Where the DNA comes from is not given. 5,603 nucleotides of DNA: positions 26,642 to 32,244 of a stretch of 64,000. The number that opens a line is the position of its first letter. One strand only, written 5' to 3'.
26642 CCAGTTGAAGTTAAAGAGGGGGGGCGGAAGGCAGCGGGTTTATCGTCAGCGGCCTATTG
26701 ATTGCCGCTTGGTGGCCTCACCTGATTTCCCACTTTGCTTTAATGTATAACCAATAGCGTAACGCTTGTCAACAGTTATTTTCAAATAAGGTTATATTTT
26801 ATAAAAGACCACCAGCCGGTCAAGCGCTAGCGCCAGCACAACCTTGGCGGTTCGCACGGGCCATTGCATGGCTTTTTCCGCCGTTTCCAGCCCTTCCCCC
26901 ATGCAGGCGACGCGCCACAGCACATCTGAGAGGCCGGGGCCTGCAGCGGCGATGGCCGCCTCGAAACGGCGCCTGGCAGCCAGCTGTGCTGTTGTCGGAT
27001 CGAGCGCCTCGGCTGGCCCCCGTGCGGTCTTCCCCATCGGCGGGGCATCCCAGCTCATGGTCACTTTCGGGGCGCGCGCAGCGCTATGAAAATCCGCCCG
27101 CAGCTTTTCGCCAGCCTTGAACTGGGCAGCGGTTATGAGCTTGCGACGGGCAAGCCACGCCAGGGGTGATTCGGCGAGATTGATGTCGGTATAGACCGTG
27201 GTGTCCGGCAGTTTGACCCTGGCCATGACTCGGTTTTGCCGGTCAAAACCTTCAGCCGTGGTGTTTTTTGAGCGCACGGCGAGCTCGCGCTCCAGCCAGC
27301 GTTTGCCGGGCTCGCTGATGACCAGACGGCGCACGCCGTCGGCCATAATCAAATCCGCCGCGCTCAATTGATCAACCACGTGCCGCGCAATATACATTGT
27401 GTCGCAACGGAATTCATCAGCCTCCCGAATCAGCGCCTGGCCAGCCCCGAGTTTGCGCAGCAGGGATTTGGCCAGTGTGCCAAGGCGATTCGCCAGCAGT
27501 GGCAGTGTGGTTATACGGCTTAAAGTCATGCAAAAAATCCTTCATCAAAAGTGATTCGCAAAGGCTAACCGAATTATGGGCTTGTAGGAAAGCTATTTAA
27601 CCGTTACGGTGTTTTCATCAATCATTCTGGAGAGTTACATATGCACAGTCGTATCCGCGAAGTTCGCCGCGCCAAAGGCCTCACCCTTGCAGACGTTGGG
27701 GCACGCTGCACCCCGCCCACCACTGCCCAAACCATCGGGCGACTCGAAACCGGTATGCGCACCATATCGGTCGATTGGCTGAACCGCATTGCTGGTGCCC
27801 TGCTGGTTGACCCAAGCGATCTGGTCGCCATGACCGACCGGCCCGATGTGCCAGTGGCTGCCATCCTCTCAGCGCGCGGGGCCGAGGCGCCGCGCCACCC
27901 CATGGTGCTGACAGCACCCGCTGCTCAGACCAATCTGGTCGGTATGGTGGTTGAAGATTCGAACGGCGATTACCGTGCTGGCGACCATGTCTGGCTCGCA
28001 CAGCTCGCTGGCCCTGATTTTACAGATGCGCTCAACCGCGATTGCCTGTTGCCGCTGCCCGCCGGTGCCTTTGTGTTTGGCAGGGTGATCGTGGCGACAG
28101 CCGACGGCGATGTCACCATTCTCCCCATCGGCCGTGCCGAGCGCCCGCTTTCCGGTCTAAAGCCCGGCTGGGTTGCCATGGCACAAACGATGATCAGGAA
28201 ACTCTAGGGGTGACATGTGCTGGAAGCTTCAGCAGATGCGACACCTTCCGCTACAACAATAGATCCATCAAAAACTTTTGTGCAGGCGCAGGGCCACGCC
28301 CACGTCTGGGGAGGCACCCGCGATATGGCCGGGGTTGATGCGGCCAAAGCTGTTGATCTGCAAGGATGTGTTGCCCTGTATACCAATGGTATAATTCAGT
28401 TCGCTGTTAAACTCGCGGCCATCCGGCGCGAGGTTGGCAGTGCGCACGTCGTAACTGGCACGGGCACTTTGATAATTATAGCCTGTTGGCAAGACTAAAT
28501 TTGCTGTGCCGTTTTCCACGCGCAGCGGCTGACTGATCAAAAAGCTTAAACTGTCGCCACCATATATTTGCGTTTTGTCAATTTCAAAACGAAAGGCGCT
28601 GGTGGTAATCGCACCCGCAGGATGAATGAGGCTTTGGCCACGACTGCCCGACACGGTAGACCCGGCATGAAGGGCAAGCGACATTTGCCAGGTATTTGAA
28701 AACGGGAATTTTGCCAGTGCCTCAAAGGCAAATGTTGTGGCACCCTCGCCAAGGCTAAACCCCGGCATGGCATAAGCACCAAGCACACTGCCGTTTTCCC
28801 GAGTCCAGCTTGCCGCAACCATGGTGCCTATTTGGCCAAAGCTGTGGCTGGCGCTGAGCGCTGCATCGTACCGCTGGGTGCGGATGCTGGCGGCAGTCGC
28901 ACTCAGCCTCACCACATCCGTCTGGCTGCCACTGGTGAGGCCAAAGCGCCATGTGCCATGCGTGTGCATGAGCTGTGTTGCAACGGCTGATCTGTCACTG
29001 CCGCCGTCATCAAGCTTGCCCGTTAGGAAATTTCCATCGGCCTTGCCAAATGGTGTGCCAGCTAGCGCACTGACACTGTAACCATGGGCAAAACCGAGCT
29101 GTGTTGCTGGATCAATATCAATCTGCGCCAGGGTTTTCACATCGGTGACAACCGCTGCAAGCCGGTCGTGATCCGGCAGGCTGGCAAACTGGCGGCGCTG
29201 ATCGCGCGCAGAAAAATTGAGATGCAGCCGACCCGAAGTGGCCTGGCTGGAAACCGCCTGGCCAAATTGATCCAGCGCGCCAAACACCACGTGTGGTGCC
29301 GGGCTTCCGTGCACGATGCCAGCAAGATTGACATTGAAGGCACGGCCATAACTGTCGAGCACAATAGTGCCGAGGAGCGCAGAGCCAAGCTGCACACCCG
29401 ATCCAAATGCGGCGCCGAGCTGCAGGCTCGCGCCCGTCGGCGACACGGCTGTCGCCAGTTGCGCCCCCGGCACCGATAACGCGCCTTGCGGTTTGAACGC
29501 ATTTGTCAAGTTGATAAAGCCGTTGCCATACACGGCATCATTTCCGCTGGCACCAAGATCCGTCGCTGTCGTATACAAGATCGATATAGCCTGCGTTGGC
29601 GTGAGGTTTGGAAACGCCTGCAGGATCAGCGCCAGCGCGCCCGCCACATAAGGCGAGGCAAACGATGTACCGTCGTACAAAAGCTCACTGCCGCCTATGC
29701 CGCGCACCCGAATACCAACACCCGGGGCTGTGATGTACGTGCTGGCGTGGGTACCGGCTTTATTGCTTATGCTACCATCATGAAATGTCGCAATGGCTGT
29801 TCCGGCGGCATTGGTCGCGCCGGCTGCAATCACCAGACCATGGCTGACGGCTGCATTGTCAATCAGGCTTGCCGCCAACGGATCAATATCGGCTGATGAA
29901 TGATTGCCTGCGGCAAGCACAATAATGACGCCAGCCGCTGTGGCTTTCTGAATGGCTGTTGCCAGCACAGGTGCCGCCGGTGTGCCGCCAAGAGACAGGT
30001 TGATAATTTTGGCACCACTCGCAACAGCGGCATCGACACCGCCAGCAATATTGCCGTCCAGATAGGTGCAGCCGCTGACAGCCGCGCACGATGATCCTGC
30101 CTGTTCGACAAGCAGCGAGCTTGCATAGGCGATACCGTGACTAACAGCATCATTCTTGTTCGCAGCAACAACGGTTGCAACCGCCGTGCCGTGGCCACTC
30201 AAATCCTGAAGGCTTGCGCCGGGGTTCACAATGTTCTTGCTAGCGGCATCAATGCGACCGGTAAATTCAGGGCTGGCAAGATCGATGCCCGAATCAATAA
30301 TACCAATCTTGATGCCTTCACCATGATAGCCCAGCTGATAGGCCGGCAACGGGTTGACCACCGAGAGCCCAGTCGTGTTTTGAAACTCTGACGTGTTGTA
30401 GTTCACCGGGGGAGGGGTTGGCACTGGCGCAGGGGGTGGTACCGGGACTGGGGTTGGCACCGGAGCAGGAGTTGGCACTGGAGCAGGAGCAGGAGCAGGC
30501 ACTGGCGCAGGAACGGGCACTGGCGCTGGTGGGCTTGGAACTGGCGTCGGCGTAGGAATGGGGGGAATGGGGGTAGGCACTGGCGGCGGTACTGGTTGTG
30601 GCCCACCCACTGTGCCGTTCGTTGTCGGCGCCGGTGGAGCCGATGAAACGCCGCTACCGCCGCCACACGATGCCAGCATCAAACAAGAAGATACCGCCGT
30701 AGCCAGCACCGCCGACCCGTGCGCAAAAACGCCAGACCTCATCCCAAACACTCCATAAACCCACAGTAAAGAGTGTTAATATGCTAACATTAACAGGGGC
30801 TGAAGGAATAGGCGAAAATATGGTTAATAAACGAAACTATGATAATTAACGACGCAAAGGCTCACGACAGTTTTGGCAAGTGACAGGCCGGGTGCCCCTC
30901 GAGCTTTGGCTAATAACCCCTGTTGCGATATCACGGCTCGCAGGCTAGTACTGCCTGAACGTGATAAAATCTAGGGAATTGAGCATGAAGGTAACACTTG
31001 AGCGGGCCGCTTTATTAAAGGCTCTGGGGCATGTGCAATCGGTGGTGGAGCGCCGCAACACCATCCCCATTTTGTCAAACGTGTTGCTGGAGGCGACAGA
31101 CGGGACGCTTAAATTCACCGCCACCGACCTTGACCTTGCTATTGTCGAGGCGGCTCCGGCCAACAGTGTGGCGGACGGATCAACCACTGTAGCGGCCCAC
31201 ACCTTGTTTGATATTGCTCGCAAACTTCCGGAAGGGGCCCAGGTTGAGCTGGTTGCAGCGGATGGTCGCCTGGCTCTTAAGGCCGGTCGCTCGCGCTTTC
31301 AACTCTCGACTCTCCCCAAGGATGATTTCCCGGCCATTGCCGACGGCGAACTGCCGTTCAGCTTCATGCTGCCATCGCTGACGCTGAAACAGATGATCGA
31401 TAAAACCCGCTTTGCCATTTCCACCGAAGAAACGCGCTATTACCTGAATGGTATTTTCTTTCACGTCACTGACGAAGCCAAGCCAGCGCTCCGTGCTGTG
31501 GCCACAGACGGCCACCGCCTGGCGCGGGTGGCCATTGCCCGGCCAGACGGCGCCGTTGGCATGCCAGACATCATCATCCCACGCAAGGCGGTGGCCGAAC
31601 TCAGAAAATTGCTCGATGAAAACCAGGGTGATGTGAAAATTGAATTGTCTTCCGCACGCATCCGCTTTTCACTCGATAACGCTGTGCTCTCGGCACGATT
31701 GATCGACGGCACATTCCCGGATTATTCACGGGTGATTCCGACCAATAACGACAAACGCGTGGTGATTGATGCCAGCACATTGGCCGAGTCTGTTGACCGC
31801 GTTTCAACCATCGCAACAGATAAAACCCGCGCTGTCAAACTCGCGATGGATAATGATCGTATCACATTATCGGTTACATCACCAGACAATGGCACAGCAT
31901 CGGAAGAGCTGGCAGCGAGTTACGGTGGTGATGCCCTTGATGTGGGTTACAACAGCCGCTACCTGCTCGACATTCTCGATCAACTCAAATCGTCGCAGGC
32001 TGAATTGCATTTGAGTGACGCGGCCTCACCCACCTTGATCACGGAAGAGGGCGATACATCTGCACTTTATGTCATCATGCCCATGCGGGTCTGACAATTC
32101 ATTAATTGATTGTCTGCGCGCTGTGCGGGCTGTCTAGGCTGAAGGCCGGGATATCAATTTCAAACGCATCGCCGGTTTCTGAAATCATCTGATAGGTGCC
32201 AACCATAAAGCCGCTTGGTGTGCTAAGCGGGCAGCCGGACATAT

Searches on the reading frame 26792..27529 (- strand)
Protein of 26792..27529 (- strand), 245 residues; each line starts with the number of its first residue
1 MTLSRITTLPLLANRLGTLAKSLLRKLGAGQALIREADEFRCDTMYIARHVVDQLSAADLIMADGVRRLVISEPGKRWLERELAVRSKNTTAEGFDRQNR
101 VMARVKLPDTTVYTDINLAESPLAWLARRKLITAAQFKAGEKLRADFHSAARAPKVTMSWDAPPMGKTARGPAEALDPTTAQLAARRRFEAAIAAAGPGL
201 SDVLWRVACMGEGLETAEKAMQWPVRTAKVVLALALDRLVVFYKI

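Call 11: search_protein_families(library=pfam, proteins=[window:26792-27529:-], max_evalue=0.01)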
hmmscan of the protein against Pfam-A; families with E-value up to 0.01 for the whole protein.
window:26792-27529:- (245 aa): 1 family
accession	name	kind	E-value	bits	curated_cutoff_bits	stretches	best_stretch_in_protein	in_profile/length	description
PF20057.4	DUF6456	-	7.2e-40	136.7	26.3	1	116-244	3-135/136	Domain of unknown function (DUF6456)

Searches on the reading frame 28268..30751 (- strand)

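Call 11: search_protein_families(library=pfam, proteins=[window:28268-30751:-], max_evalue=0.01)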
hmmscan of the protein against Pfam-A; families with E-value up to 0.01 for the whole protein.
window:28268-30751:- (827 aa): 1 family
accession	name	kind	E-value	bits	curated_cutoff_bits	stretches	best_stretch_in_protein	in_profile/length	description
PF00082.27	Peptidase_S8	-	6e-35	121.4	21.8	1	144-411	1-288/288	Subtilase family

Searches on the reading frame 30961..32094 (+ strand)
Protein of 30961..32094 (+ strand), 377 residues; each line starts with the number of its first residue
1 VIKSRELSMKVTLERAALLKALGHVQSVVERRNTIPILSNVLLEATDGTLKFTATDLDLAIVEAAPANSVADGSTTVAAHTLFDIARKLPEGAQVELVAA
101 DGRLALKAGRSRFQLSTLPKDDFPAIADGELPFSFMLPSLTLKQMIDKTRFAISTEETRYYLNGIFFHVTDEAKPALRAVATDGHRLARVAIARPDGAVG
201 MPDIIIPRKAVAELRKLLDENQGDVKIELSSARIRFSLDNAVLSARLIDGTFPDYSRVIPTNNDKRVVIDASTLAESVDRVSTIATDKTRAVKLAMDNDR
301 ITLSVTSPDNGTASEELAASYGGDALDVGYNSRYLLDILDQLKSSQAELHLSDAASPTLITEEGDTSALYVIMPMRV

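Call 11: search_protein_families(library=pfam, proteins=[window:30961-32094:+], max_evalue=0.01)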
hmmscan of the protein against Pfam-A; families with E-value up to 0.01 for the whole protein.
window:30961-32094:+ (377 aa): 3 families
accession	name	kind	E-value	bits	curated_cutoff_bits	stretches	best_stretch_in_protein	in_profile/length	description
PF02767.21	DNA_pol3_beta_2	-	5.2e-40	136.8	27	2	137-254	2-116/116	DNA polymerase III beta subunit, central domain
PF00712.24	DNA_pol3_beta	-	1.2e-36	126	24.4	1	9-126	1-119/120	DNA polymerase III beta subunit, N-terminal domain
PF02768.20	DNA_pol3_beta_3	-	1.3e-35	122.3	27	1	257-376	2-121/121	DNA polymerase III beta subunit, C-terminal domain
